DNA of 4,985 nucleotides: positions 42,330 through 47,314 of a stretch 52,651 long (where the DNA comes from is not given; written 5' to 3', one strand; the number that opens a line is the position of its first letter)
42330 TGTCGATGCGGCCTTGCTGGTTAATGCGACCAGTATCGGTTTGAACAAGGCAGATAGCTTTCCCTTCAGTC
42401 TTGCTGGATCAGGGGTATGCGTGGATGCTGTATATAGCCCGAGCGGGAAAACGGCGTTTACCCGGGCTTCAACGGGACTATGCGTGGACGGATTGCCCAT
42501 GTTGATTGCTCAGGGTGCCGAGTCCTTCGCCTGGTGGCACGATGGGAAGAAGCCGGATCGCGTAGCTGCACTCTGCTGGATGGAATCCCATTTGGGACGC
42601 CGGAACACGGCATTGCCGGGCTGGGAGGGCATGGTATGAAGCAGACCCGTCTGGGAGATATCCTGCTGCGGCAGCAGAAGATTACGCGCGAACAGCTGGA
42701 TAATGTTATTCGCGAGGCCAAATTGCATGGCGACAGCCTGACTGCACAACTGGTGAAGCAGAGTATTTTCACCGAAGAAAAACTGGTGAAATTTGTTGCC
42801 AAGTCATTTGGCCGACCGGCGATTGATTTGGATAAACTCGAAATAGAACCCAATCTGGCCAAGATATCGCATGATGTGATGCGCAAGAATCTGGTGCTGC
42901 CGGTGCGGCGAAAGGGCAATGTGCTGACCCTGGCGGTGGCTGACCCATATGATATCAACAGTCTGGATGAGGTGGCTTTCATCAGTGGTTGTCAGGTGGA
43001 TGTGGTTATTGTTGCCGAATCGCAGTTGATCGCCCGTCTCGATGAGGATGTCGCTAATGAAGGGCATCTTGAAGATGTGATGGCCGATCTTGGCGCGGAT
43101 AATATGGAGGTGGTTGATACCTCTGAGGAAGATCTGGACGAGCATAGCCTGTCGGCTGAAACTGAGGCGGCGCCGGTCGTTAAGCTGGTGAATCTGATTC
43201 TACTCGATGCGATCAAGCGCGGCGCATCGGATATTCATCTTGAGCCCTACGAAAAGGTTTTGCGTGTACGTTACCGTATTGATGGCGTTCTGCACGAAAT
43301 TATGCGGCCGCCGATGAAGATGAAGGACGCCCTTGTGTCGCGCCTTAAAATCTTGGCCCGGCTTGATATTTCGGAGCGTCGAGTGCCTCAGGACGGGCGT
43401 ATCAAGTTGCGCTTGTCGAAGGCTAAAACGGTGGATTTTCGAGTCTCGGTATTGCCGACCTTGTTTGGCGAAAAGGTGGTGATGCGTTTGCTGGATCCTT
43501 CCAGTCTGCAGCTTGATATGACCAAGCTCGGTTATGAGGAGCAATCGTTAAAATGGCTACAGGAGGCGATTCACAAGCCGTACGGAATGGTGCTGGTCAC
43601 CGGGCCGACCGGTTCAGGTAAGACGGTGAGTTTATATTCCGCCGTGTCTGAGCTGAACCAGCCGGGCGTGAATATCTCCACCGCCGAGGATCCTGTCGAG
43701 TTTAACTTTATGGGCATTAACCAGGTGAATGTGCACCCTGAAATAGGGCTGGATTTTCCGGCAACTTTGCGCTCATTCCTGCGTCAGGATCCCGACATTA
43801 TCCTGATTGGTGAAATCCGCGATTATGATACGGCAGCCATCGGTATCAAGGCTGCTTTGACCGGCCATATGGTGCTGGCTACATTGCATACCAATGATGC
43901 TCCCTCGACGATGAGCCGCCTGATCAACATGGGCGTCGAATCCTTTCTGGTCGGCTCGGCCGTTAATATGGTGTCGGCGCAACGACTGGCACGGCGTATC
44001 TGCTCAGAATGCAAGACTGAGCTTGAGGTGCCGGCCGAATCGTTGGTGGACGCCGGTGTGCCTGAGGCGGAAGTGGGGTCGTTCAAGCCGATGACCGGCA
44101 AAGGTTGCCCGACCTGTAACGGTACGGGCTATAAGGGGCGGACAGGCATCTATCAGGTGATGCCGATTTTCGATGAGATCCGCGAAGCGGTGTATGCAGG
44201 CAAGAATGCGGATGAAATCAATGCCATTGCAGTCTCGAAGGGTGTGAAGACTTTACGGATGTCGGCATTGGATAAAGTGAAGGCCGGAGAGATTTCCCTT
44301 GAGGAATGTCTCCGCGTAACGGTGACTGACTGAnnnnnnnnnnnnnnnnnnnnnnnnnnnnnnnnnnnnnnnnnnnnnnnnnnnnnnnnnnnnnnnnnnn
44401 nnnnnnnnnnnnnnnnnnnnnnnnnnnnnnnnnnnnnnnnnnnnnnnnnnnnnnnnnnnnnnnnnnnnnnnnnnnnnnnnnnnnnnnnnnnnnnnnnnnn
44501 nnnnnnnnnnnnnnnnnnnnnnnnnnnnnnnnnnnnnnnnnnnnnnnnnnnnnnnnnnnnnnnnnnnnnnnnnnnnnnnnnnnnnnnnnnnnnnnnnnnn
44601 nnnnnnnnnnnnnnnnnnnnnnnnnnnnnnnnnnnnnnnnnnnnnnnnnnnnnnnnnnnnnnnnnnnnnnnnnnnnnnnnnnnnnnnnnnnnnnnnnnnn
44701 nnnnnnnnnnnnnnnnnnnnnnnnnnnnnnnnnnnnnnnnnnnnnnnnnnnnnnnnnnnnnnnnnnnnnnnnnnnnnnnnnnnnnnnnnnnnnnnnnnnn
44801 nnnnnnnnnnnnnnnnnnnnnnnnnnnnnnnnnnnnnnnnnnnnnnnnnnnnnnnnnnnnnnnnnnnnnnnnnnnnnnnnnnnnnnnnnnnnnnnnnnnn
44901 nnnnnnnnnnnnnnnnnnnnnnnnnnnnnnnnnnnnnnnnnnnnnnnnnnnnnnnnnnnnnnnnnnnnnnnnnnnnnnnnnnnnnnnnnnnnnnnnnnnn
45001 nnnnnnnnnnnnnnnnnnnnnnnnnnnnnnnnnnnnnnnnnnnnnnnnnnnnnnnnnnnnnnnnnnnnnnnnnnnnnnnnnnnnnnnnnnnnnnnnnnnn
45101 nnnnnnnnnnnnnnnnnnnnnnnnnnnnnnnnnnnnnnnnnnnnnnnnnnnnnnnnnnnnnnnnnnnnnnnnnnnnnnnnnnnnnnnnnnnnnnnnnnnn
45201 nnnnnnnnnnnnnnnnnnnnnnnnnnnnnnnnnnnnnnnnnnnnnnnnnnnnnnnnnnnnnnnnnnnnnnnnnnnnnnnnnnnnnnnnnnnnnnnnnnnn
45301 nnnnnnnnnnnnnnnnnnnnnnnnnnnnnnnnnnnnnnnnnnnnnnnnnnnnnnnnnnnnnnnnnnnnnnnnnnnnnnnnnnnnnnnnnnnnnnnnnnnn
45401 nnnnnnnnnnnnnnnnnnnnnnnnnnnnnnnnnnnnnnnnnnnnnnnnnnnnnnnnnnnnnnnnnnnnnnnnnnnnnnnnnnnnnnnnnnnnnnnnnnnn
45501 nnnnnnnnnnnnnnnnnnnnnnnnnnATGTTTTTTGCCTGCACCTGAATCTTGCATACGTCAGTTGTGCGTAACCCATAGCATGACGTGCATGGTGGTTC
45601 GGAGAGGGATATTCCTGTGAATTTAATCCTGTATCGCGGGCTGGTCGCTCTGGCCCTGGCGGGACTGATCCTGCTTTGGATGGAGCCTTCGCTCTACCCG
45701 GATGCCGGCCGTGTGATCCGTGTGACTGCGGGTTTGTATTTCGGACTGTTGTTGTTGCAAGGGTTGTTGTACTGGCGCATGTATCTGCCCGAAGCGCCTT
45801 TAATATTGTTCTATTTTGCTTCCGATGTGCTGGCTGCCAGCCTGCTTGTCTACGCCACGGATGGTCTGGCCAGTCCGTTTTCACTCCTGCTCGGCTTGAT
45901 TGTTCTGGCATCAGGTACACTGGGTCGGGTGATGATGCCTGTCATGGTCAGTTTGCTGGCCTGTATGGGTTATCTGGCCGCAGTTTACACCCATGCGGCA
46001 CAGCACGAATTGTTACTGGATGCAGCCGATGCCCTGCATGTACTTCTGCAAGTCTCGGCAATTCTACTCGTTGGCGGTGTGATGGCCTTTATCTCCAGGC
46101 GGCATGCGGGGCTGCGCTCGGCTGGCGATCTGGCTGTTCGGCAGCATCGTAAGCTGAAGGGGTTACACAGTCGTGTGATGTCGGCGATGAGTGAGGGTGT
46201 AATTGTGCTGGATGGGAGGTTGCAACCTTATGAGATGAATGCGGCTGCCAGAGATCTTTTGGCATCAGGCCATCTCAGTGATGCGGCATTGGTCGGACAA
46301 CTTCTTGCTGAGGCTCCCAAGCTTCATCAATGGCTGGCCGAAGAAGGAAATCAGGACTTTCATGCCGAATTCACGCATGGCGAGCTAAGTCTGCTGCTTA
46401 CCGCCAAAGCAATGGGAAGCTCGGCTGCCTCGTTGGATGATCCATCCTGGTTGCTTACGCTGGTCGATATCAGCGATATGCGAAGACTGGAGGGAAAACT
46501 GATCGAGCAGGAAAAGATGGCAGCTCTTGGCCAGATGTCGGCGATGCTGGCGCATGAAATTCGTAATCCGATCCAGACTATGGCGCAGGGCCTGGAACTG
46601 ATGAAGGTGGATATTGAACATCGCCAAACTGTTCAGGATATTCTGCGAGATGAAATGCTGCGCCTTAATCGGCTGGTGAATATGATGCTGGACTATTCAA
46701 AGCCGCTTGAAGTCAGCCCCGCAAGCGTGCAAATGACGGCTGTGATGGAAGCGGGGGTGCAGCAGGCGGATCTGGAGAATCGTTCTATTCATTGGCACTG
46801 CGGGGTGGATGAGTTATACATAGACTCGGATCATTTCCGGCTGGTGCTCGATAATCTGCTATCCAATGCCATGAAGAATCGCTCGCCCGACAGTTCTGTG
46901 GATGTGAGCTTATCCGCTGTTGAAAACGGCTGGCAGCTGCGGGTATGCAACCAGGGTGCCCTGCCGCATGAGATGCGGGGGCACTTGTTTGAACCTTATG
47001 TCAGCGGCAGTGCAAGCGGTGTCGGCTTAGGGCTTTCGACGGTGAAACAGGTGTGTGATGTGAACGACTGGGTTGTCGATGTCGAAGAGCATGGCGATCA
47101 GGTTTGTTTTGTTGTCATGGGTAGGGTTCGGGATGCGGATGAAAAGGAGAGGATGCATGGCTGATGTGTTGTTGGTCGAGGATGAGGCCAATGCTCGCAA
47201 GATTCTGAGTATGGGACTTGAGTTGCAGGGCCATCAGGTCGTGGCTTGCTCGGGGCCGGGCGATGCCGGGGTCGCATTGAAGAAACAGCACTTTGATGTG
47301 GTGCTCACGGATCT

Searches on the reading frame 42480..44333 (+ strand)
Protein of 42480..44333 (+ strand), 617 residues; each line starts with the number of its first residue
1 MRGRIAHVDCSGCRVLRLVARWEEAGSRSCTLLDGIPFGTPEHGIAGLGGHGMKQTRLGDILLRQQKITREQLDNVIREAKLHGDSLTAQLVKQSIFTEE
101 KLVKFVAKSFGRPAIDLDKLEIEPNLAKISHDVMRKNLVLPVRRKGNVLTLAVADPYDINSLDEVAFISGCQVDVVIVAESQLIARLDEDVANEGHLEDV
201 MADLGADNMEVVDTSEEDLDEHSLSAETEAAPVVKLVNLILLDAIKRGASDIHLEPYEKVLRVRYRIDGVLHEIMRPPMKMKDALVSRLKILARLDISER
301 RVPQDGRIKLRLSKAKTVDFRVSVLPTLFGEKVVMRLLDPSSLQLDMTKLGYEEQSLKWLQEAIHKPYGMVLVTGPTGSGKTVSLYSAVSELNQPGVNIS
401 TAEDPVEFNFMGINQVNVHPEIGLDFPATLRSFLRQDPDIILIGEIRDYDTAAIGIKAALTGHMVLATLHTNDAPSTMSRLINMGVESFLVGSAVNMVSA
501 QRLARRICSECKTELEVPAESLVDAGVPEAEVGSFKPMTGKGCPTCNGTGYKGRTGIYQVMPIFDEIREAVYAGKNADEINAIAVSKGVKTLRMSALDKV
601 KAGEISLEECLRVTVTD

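Call 15: search_protein_families(library=pfam, proteins=[window:42480-44333:+], max_evalue=0.001)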
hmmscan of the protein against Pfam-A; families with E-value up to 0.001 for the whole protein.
window:42480-44333:+ (617 aa): 2 families
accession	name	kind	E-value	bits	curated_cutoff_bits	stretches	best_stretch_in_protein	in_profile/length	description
PF00437.27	T2SSE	-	2.7e-136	454.5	24.9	1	227-612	2-370/370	Type II/IV secretion system protein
PF05157.20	MshEN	-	9.3e-19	67.7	23.1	1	110-189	1-82/90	MshEN domain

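Call 72: search_protein_families(library=ncbifam, proteins=[window:42480-44333:+], max_evalue=1e-10)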
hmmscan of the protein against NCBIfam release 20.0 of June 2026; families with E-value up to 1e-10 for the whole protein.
window:42480-44333:+ (617 aa): 15 families
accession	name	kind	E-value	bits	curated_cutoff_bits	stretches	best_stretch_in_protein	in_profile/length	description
TIGR02538.1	type_IV_pilB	equivalog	9.5e-230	764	675.65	1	58-615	2-563/564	type IV-A pilus assembly ATPase PilB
TIGR02533.1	type_II_gspE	equivalog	3.1e-170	567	630.25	1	128-614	3-486/486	type II secretion system ATPase GspE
NF053534.1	T4PilAsmATPsTfpB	equivalog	7.6e-142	473.6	850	1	85-614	51-582/584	type IV pilus assembly ATPase TfpB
NF007755.0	PRK10436.1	equivalog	5.6e-138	460.5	617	1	139-614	19-459/465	type II secretion system protein GspE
NF041000.1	ATPase_ComGA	equivalog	1e-68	231.2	300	1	240-504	3-265/267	competence type IV pilus ATPase ComGA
TIGR01420.1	pilT_fam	subfamily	4.1e-51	174.2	319.1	1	240-484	5-242/343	PilT/PilU family type 4a pilus ATPase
TIGR02525.1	plasmid_TraJ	equivalog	7.9e-22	77.7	368.3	1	346-485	131-273/372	plasmid transfer ATPase TraJ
TIGR02524.1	dot_icm_DotB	equivalog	2.1e-18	66.7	463.3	1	362-503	128-278/358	Dot/Icm type IV secretion system ATPase DotB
NF010407.0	PRK13833.1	subfamily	2.6e-13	50.1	499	1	355-487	132-265/323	conjugal transfer protein TrbB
NF008411.1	PRK11234.1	equivalog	4.3e-13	48.5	1170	1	52-194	478-620/723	cyclic di-3',5'-guanylate-activated glycosyltransferase NfrB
TIGR02782.1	TrbB_P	equivalog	9e-13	48.2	304.55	1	360-484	129-255/303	P-type conjugative transfer ATPase TrbB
NF058587.1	archaellum_moto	equivalog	3.4e-12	45.9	550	1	371-483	278-395/527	archaellum flagellar ATPase motor FlaI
NF012033.0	PRK15489.1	equivalog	4.2e-12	45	537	1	53-199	488-635/703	glycosyl transferase family protein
NF010469.0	PRK13894.1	subfamily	2.4e-11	43.6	508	1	360-482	142-265/320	conjugal transfer ATPase TrbB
TIGR02788.1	VirB11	equivalog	8.6e-11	41.4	249.95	0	342-488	119-269/308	P-type DNA transfer ATPase VirB11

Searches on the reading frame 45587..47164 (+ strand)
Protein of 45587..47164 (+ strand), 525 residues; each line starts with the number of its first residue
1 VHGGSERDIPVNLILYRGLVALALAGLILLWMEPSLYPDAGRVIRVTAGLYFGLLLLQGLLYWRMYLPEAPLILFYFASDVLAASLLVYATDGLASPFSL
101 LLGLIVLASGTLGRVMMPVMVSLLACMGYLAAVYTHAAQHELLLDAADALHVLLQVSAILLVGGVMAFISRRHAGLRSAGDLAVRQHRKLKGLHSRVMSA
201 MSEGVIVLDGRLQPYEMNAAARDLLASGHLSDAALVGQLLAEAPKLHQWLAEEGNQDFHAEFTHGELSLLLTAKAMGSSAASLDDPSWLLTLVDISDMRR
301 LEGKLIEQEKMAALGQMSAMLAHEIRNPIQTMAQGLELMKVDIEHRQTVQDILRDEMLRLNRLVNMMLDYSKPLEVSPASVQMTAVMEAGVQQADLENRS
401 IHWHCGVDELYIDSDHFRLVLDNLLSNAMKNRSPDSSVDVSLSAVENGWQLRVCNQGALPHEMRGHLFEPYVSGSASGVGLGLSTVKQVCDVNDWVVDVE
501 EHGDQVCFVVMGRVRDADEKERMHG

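Call 15: search_protein_families(library=pfam, proteins=[window:45587-47164:+], max_evalue=0.001)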
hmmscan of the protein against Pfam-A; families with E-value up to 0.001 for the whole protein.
window:45587-47164:+ (525 aa): 3 families
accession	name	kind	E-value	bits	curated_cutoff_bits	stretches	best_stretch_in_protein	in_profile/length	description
PF02518.31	HATPase_c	-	2.9e-12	47.5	26.4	1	413-506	2-103/111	Histidine kinase-, DNA gyrase B-, and HSP90-like ATPase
PF00512.31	HisKA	-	4.5e-10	39.9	26.9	1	314-372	2-62/66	His Kinase A (phospho-acceptor) domain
PF25323.1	6TM_PilS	-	0.00043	20.4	27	1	9-172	11-181/189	PilS-like transmembrane domain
